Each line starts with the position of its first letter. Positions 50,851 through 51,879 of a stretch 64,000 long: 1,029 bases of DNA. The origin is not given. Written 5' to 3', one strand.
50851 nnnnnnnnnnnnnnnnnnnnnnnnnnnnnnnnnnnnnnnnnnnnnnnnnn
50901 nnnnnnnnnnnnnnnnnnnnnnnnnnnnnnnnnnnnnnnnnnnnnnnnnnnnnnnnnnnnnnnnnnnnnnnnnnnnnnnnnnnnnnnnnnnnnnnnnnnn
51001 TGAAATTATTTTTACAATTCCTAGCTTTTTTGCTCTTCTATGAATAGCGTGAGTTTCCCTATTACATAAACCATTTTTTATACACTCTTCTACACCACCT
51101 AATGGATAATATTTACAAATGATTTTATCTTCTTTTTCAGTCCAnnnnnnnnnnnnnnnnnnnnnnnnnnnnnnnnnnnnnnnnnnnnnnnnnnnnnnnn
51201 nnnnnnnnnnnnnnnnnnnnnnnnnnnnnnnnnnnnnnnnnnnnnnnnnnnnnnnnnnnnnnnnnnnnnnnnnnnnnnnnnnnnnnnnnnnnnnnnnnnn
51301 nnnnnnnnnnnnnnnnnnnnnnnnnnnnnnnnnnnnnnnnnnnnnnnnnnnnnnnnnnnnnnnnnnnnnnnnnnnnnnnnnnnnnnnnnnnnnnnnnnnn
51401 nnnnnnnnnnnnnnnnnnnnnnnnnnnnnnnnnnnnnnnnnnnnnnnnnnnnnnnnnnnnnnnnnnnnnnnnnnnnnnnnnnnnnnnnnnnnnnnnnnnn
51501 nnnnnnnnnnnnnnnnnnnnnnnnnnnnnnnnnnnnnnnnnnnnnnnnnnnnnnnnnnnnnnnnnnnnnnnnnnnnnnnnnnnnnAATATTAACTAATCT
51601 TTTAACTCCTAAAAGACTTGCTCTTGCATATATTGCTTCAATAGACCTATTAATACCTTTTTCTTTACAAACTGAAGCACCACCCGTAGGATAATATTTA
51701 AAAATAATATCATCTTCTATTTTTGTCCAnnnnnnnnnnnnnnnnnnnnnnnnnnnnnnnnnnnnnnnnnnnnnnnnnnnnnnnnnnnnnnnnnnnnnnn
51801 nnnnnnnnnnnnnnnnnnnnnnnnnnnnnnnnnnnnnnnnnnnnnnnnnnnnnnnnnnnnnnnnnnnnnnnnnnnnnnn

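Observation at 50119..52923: Helicase fused to 11 tandem Myb/SANT-like repeats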

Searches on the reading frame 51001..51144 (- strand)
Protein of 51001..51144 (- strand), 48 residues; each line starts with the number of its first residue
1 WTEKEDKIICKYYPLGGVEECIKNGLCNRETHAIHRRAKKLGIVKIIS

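Call 23: search_protein_families(library=pfam, proteins=[window:51001-51144:-], max_evalue=1)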
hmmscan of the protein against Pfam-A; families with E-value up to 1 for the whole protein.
seq(48 aa): 1 family
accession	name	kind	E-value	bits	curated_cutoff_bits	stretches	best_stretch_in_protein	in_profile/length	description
PF02375.23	JmjN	-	0.061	13.6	26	1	34-47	20-33/34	jmjN domain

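Call 29: search_solved_structures(query=A2, max_evalue=10, show_alignments=4)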
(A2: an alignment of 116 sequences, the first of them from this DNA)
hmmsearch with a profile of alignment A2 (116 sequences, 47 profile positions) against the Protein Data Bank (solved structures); distinct sequences matched with E-value up to 10: 23.
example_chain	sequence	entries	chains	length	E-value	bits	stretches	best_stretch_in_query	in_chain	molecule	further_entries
1h88_C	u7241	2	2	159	3.2e-10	43.1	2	1-37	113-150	MYB PROTO-ONCOGENE PROTEIN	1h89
3zqc_A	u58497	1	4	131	4.3e-10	42.7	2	1-39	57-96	MYB3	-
1h8a_C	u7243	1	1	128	5.3e-06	29.6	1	1-37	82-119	MYB TRANSFORMING PROTEIN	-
1gv2_A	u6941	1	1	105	9.2e-06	28.9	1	1-37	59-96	MYB PROTO-ONCOGENE PROTEIN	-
1mse_C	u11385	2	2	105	9.2e-06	28.8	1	1-37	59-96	C-Myb DNA-Binding Domain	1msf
2k9n_A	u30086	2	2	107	3.2e-05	27.1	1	1-37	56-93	MYB24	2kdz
1a5j_A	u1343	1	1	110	6e-05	26.3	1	1-37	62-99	B-MYB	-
1idy_A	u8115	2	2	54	0.00011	25.5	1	1-37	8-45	MOUSE C-MYB DNA-BINDING DOMAIN REPEAT 3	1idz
1mbj_A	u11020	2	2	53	0.00014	25.1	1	1-37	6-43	MYB PROTO-ONCOGENE PROTEIN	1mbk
1guu_A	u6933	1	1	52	0.00016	24.9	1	1-40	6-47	MYB PROTO-ONCOGENE PROTEIN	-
1mbe_A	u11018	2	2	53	0.00017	24.8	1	1-40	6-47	MYB PROTO-ONCOGENE PROTEIN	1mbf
2lvs_A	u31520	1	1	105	0.0037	20.5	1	2-45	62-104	Putative uncharacterized protein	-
3osf_A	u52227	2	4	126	0.0095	19.2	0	1-37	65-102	MYB21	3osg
5yiu_A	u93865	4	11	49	0.075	16.3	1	1-43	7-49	Cell cycle regulatory protein GcrA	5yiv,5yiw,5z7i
2d9a_A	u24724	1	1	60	0.092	16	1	1-37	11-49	Myb-related protein B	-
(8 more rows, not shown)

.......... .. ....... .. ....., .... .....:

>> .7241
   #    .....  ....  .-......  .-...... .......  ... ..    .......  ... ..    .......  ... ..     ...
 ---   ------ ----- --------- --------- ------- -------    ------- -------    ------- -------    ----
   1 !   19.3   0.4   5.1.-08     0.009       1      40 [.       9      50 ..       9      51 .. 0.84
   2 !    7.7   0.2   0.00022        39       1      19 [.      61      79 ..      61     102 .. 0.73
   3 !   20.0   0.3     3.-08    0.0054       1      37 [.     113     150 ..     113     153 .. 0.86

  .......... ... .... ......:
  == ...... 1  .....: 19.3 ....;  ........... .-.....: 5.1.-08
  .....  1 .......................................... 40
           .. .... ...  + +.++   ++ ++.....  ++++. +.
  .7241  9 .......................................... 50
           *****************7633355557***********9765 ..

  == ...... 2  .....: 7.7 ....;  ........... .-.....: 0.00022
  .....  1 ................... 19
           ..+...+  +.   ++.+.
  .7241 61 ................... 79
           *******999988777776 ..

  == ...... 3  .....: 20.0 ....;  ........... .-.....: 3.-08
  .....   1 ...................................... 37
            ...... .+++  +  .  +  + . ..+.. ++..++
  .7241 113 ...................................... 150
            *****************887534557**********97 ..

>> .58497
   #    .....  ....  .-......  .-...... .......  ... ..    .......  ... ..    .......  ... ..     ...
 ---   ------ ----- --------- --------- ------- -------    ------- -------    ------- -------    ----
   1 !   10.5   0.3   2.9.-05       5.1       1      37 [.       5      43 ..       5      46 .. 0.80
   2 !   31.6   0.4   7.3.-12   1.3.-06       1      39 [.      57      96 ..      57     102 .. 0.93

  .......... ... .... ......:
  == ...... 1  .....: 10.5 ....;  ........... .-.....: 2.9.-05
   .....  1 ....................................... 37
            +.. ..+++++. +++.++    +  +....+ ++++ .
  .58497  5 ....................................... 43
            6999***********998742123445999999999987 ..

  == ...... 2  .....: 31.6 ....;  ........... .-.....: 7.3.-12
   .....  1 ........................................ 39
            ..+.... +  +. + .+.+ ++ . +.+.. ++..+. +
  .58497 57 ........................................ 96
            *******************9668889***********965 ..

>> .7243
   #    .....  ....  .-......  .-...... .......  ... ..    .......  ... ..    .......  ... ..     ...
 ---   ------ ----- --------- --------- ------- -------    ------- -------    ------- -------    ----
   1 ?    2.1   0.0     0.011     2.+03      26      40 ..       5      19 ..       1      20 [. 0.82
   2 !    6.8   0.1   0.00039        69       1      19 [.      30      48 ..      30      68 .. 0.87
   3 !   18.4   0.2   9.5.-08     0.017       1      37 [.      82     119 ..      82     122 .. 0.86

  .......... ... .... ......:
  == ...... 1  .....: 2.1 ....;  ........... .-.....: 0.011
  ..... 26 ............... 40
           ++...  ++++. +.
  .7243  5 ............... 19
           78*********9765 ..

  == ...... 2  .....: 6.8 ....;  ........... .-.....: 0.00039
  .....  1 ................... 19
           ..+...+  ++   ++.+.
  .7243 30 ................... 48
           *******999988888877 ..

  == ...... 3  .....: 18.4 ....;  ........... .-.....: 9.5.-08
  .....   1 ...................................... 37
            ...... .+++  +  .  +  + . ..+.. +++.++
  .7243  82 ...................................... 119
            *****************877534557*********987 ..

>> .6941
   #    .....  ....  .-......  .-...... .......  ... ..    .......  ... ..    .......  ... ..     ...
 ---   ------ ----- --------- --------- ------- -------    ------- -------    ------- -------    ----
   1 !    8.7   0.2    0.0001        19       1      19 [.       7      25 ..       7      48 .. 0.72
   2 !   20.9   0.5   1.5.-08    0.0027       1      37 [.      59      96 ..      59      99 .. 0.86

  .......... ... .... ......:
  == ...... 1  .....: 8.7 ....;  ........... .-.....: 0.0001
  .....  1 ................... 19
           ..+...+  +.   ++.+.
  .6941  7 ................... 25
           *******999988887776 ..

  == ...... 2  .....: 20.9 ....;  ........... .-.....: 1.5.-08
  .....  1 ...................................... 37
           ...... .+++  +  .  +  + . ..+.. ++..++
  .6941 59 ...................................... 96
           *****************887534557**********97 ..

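Call 55: search_protein_representatives(alignment_id=A2)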
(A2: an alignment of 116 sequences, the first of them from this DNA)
Query: 116 sequences, 47 profile positions. Proteins with E-value up to 0.001 (for the whole library): 17424; up to 1e-10: 5403; up to 1e-30: 811. The best 150 are listed.
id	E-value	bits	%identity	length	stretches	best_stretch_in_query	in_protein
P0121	4.0e-257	846.4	-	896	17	1-46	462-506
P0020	1.4e-179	598.2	-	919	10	1-45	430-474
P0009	4.5e-175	583.7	-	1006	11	1-45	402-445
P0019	1.1e-170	569.7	-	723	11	2-45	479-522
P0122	5.0e-158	529.2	-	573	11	1-46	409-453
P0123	4.7e-146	490.8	-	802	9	1-46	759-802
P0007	9.6e-145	486.6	-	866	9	1-44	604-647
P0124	3.8e-142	478.3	-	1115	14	1-46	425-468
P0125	2.4e-133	450.2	-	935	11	1-45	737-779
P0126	3.3e-132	446.5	-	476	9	1-45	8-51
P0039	3.2e-126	427.3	-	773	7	1-43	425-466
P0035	7.4e-125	423.0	-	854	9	1-46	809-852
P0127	6.4e-119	404.0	-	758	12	1-43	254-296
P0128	1.6e-115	393.1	-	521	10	1-45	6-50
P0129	2.3e-113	386.2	-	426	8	1-45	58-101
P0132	1.7e-108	370.6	-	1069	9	1-45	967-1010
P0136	1.5e-105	361.1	-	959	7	1-45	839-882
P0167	3.7e-88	305.5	-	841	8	1-46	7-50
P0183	7.0e-81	282.2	-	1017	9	1-46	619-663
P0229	1.2e-68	243.1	-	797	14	1-45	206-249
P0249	5.4e-66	234.5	-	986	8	1-45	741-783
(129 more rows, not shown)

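Call 56: search_protein_families(library=pfam, proteins=[P0121, P0124, P0132, P0136, P0183, P0249, P0127, P0229, P0122, P0167], max_evalue=0.0001)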
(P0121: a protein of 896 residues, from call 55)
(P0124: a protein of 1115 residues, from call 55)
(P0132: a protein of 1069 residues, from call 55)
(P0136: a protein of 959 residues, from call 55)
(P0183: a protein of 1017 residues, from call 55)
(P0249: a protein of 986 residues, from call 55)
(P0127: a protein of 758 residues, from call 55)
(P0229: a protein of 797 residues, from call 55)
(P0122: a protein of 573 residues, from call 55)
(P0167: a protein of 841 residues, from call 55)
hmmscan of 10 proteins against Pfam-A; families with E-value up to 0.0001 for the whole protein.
P0121 (896 aa): 4 families
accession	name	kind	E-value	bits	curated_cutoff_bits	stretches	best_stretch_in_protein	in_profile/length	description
PF07750.17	GcrA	-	1.2e-13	52.2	26.9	0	407-458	3-55/155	GcrA cell cycle regulator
PF22983.1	RM8_Med14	-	5.5e-13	49.3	27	0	285-322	38-69/74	Mediator of RNA polymerase II transcription subunit 14, RM8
PF00249.37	Myb_DNA-binding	-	1.2e-06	29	24.4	0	686-721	3-40/46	Myb-like DNA-binding domain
PF06530.18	Phage_antitermQ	-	1.9e-06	28.2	26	0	570-609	61-100/118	Phage antitermination protein Q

P0124 (1115 aa): 5 families
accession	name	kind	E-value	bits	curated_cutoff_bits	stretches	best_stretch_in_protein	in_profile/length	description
PF00249.37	Myb_DNA-binding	-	2.6e-38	130.3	24.4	1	1024-1057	2-38/46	Myb-like DNA-binding domain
PF13921.12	Myb_DNA-bind_6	-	2e-19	70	22.9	0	721-774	1-58/60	Myb-like DNA-binding domain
PF04851.21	ResIII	-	2.4e-13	50.8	22.5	1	6-147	2-163/164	Type III restriction enzyme, res subunit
PF07750.17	GcrA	-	4.3e-09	37.4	26.9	0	1025-1069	2-48/155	GcrA cell cycle regulator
PF00270.35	DEAD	-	2.8e-06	27.6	26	0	76-146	89-160/167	DEAD/DEAH box helicase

P0132 (1069 aa): 7 families
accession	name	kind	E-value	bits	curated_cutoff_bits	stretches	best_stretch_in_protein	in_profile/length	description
PF00249.37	Myb_DNA-binding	-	7.4e-15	55.2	24.4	0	546-574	3-34/46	Myb-like DNA-binding domain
PF04851.21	ResIII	-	3.6e-11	43.7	22.5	1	228-291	105-163/164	Type III restriction enzyme, res subunit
PF00271.37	Helicase_C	-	4.7e-08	33.7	23.5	1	372-468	12-106/110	Helicase conserved C-terminal domain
PF07750.17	GcrA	-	3.4e-07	31.2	26.9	0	546-588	2-46/155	GcrA cell cycle regulator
PF22083.2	I-HmuI_NUMOD-like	-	7.5e-06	25.9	27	1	1025-1059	12-46/46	DNA endonuclease I-HmuI-like, NUMOD-like domain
PF22983.1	RM8_Med14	-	1.2e-05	25.7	27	0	536-561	47-71/74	Mediator of RNA polymerase II transcription subunit 14, RM8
PF00270.35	DEAD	-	3.4e-05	24.1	26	0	238-290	111-160/167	DEAD/DEAH box helicase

P0136 (959 aa): 6 families
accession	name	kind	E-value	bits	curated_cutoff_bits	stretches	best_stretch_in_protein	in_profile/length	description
PF04851.21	ResIII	-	3.3e-12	47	22.5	1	276-332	106-163/164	Type III restriction enzyme, res subunit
PF00249.37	Myb_DNA-binding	-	6.5e-11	42.6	24.4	0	694-733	3-44/46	Myb-like DNA-binding domain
PF00271.37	Helicase_C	-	9e-09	36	23.5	1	418-513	13-106/110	Helicase conserved C-terminal domain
PF00270.35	DEAD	-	2.1e-06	28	26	0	286-332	114-161/167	DEAD/DEAH box helicase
PF13921.12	Myb_DNA-bind_6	-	3.5e-06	27.5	22.9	0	746-796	4-57/60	Myb-like DNA-binding domain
PF18704.7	Chromo_2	-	5.9e-05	23.6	25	0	786-804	42-60/68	Chromatin organization modifier domain 2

P0183 (1017 aa): 4 families
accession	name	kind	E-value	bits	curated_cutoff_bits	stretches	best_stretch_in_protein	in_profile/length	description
PF04851.21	ResIII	-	3.5e-12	47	22.5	1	224-292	101-164/164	Type III restriction enzyme, res subunit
PF00271.37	Helicase_C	-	2.5e-08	34.6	23.5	1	382-478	12-106/110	Helicase conserved C-terminal domain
PF00249.37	Myb_DNA-binding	-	8.7e-08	32.6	24.4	0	913-926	3-16/46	Myb-like DNA-binding domain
PF00270.35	DEAD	-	3.9e-05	23.9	26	0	227-291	99-161/167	DEAD/DEAH box helicase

P0249 (986 aa): 7 families
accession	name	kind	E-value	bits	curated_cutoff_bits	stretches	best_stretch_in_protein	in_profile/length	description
PF04471.18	Mrr_cat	-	4.8e-24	85.1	21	1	14-116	7-113/115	Restriction endonuclease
PF00249.37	Myb_DNA-binding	-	1.8e-16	60.4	24.4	0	693-729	3-42/46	Myb-like DNA-binding domain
PF04851.21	ResIII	-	7.3e-11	42.7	22.5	1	210-269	101-163/164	Type III restriction enzyme, res subunit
PF00271.37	Helicase_C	-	5e-10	40.1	23.5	1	354-450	12-106/110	Helicase conserved C-terminal domain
PF22722.2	NA-iREase1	-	3.6e-07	30.6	27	1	16-103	1-90/106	NACHT-associated inactive Restriction Endonuclease 1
PF00270.35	DEAD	-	2.8e-06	27.6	26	0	159-193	15-55/167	DEAD/DEAH box helicase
PF22083.2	I-HmuI_NUMOD-like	-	6.6e-05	22.9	27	0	946-980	10-44/46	DNA endonuclease I-HmuI-like, NUMOD-like domain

P0127 (758 aa): 5 families
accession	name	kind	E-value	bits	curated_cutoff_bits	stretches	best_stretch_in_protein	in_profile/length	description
PF00249.37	Myb_DNA-binding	-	1.1e-17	64.3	24.4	0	495-534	1-43/46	Myb-like DNA-binding domain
PF01844.29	HNH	-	2e-10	41.1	21.4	1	673-720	1-46/47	HNH endonuclease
PF13395.12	HNH_4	-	5.1e-08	33.2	22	1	673-724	1-54/54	HNH endonuclease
PF14279.12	HNH_5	-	5.3e-07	29.9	27.5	1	673-720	1-45/56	HNH endonuclease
PF13921.12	Myb_DNA-bind_6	-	6.2e-06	26.7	22.9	0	451-503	1-57/60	Myb-like DNA-binding domain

P0229 (797 aa): 3 families
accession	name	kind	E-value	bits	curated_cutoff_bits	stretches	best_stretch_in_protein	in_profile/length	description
PF00249.37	Myb_DNA-binding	-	9e-44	147.8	24.4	0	206-245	4-45/46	Myb-like DNA-binding domain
PF13921.12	Myb_DNA-bind_6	-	3.8e-30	104.3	22.9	0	417-472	1-59/60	Myb-like DNA-binding domain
PF20222.3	DUF6581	-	3e-06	26.8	27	0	370-402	29-60/401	Family of unknown function (DUF6581)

P0122 (573 aa): 2 families
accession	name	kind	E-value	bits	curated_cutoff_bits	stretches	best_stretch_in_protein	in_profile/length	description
PF22983.1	RM8_Med14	-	5.9e-13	49.2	27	0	199-217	51-69/74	Mediator of RNA polymerase II transcription subunit 14, RM8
PF00249.37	Myb_DNA-binding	-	6e-09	36.3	24.4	0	252-293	1-44/46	Myb-like DNA-binding domain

P0167 (841 aa): 3 families
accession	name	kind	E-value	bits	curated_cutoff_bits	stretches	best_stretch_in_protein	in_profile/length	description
PF00249.37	Myb_DNA-binding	-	2.1e-12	47.4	24.4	0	5-41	2-41/46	Myb-like DNA-binding domain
PF07750.17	GcrA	-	5.4e-07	30.6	26.9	0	6-47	2-45/155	GcrA cell cycle regulator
PF22983.1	RM8_Med14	-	2.7e-06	27.8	27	0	194-210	53-69/74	Mediator of RNA polymerase II transcription subunit 14, RM8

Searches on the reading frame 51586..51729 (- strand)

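Call 23: search_protein_families(library=pfam, proteins=[window:51586-51729:-], max_evalue=1)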
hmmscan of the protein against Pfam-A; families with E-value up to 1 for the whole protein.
seq(48 aa): 1 family
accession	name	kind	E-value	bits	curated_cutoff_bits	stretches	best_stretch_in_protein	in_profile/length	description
PF21551.2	CSL4_N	-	0.02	15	27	1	5-42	17-52/57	Exosome complex component CSL4, N-terminal domain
